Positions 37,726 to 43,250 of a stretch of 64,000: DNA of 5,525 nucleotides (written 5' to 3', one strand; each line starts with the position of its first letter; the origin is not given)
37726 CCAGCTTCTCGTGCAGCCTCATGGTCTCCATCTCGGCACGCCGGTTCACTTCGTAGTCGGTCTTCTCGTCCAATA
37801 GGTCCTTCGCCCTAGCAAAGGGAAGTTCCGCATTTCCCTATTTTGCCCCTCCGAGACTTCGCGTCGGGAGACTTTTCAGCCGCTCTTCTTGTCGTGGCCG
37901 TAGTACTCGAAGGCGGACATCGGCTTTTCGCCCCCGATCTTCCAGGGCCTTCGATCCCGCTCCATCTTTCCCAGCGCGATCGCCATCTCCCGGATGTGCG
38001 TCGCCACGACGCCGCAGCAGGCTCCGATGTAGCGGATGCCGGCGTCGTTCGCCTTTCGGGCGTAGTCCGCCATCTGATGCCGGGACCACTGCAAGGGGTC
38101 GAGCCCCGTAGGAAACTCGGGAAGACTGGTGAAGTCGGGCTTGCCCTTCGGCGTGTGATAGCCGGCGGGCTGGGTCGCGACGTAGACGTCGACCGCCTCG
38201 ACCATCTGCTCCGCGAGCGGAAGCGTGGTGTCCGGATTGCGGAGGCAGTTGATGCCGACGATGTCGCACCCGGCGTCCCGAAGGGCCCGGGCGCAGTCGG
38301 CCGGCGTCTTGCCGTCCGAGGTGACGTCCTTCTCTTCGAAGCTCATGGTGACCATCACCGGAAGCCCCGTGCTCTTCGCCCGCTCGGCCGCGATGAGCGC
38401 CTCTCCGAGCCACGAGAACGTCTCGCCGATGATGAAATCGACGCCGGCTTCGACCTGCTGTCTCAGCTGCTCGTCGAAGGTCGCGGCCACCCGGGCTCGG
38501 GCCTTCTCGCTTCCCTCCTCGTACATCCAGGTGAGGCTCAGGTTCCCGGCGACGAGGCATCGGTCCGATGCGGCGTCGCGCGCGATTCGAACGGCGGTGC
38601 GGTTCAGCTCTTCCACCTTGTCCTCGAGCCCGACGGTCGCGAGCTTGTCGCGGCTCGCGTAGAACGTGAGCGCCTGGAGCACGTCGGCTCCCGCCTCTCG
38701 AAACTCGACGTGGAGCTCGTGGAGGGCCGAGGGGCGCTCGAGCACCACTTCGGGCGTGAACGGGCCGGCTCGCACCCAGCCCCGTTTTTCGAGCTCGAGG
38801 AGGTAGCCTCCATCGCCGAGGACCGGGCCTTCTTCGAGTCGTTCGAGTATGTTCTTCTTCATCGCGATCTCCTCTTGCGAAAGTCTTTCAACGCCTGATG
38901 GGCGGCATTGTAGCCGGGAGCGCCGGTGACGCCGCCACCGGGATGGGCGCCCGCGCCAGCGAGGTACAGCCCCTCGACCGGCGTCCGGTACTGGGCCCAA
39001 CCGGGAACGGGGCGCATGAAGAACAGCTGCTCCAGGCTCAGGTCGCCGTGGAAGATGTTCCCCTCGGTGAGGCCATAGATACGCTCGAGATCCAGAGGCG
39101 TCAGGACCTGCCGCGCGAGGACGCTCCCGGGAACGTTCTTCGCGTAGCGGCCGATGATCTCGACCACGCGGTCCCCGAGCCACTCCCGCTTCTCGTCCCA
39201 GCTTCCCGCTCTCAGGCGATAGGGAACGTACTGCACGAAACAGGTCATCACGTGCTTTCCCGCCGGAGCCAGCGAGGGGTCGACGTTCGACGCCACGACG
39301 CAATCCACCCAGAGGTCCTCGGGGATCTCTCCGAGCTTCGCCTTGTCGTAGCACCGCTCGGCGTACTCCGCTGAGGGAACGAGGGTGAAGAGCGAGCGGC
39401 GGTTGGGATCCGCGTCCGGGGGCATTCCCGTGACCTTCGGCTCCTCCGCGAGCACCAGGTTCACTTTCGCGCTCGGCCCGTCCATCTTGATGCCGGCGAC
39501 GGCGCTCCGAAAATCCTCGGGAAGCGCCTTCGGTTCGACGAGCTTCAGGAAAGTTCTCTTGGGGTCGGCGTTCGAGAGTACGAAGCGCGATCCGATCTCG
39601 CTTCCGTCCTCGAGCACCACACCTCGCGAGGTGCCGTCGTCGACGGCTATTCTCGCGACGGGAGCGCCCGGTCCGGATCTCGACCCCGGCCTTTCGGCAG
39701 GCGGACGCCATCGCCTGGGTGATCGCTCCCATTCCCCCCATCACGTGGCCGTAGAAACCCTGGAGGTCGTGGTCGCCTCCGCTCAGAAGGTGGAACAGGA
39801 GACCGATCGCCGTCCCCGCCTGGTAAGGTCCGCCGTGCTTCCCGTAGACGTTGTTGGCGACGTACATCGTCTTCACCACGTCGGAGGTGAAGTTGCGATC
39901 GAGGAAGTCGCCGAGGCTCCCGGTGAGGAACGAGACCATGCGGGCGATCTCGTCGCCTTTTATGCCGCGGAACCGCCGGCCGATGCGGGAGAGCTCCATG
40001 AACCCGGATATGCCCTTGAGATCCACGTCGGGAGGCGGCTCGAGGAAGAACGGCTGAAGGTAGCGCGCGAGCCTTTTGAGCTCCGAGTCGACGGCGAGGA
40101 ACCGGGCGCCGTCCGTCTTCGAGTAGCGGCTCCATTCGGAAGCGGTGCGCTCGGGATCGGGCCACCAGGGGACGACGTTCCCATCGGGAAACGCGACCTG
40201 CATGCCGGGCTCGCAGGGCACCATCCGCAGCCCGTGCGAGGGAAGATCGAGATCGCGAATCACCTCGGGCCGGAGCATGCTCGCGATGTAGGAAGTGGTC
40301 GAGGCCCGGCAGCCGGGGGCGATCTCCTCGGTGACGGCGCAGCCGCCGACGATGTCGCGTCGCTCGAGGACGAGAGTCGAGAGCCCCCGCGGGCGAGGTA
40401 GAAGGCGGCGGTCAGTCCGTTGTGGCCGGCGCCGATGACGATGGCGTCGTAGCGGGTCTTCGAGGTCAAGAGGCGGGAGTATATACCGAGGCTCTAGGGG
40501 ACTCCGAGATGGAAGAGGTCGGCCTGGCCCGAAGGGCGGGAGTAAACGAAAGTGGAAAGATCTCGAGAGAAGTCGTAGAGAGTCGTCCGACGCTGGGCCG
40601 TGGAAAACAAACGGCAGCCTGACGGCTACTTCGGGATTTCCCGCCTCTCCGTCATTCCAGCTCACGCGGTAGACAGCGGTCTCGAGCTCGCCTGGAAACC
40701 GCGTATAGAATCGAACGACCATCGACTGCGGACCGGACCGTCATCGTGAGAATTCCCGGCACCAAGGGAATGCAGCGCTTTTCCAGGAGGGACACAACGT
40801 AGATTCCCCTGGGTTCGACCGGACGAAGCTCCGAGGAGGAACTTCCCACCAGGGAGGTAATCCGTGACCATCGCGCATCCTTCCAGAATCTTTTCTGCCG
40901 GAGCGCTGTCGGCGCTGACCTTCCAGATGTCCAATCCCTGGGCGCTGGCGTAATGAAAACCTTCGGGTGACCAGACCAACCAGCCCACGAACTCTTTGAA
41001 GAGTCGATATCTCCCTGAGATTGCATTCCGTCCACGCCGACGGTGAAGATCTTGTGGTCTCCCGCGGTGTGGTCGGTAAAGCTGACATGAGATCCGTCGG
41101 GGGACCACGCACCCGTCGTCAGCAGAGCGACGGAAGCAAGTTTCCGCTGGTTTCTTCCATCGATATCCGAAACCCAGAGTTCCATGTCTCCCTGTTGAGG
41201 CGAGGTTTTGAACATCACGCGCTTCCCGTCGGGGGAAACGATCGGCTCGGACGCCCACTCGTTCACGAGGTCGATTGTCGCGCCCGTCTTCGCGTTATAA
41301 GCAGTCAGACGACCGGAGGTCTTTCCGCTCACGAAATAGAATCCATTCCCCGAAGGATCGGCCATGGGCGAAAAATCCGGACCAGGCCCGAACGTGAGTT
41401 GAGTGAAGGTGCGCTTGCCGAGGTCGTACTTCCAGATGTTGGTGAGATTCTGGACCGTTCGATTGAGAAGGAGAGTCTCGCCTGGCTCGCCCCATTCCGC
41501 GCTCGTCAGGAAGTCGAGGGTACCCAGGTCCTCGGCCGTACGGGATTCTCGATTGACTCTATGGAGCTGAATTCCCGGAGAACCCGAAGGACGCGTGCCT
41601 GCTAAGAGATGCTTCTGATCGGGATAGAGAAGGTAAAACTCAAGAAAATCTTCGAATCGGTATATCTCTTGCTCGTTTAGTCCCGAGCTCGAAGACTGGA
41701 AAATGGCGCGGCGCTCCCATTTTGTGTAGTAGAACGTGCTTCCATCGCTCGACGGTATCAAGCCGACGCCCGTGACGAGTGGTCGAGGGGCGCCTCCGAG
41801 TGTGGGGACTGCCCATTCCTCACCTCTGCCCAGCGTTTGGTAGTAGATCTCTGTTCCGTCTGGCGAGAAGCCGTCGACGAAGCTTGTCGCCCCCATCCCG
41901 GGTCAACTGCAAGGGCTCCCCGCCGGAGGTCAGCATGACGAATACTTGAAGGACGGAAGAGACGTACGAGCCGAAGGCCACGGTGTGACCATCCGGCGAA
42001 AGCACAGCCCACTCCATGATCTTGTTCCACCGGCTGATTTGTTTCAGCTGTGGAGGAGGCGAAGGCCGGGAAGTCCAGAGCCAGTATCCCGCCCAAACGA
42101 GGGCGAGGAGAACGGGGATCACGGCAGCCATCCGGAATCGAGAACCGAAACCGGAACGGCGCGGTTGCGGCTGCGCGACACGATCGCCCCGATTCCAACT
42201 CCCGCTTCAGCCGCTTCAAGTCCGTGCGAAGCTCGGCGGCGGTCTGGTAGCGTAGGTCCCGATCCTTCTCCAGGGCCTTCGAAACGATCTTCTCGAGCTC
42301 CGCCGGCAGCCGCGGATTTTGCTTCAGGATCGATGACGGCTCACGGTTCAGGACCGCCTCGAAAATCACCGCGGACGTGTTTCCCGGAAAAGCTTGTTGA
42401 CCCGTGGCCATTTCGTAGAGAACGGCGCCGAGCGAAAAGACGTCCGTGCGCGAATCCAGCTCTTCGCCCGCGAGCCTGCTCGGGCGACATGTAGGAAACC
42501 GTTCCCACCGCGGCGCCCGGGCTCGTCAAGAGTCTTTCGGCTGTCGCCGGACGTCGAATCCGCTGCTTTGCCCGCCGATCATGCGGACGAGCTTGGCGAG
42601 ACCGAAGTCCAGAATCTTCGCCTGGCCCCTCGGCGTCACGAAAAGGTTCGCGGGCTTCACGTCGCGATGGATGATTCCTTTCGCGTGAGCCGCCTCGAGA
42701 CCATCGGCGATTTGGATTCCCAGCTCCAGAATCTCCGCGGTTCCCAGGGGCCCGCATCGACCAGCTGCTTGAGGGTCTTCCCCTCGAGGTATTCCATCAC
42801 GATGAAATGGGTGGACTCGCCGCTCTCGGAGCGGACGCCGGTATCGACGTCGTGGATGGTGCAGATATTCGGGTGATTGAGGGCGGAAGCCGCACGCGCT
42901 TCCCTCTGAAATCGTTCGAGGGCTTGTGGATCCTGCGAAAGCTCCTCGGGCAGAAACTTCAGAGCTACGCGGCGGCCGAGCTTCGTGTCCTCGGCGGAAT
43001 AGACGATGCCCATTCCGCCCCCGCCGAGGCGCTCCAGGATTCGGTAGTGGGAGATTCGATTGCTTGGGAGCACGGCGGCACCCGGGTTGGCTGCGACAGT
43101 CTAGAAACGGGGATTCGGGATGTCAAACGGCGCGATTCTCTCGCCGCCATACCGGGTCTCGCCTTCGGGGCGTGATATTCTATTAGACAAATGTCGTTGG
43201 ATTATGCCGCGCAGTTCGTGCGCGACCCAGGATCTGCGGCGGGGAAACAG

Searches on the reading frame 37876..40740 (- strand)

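Call 41: search_protein_families(library=pfam, proteins=[window:37876-40740:-], max_evalue=0.001)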
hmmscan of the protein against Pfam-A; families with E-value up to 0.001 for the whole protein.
window:37876-40740:- (954 aa): 1 family
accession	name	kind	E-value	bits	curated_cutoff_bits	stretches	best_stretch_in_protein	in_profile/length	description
PF02574.22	S-methyl_trans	-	1.7e-47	163.1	22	1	641-922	2-282/283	Homocysteine S-methyltransferase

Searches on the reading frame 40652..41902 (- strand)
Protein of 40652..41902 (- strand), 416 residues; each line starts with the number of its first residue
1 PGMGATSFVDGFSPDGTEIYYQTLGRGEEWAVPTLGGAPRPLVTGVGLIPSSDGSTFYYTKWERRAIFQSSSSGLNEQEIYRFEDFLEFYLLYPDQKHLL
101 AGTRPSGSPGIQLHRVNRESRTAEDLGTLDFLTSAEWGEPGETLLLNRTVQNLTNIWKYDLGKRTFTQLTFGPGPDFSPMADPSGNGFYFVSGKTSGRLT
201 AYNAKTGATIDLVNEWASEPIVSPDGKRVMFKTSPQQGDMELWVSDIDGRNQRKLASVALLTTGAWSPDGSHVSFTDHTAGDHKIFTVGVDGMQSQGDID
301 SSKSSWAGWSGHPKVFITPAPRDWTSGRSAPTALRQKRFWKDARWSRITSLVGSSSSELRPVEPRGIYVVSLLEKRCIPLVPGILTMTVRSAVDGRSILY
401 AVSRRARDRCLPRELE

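Call 41: search_protein_families(library=pfam, proteins=[window:40652-41902:-], max_evalue=0.001)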
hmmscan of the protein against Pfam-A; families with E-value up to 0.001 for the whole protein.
window:40652-41902:- (416 aa): 2 families
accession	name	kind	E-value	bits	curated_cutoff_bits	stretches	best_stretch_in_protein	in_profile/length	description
PF07676.18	PD40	-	9.6e-09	35.4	20.9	0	167-198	2-33/38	WD40-like Beta Propeller Repeat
PF14583.12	Pectate_lyase22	-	3.5e-05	23.2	30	1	178-293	150-272/386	Oligogalacturonate lyase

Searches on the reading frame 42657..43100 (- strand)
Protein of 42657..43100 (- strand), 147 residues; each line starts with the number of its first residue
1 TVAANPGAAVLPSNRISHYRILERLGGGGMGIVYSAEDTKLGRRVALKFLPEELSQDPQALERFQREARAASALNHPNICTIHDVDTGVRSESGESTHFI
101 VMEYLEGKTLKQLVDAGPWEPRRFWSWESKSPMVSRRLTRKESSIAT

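Call 41: search_protein_families(library=pfam, proteins=[window:42657-43100:-], max_evalue=0.001)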
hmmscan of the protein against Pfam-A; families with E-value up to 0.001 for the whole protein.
window:42657-43100:- (147 aa): 2 families
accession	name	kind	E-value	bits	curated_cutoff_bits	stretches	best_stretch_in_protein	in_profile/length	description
PF00069.31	Pkinase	-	4.5e-12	46.4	31.7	1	19-115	1-90/263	Protein kinase domain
PF07714.23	PK_Tyr_Ser-Thr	-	8.2e-08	32.3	23.1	1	21-115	3-93/258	Protein tyrosine and serine/threonine kinase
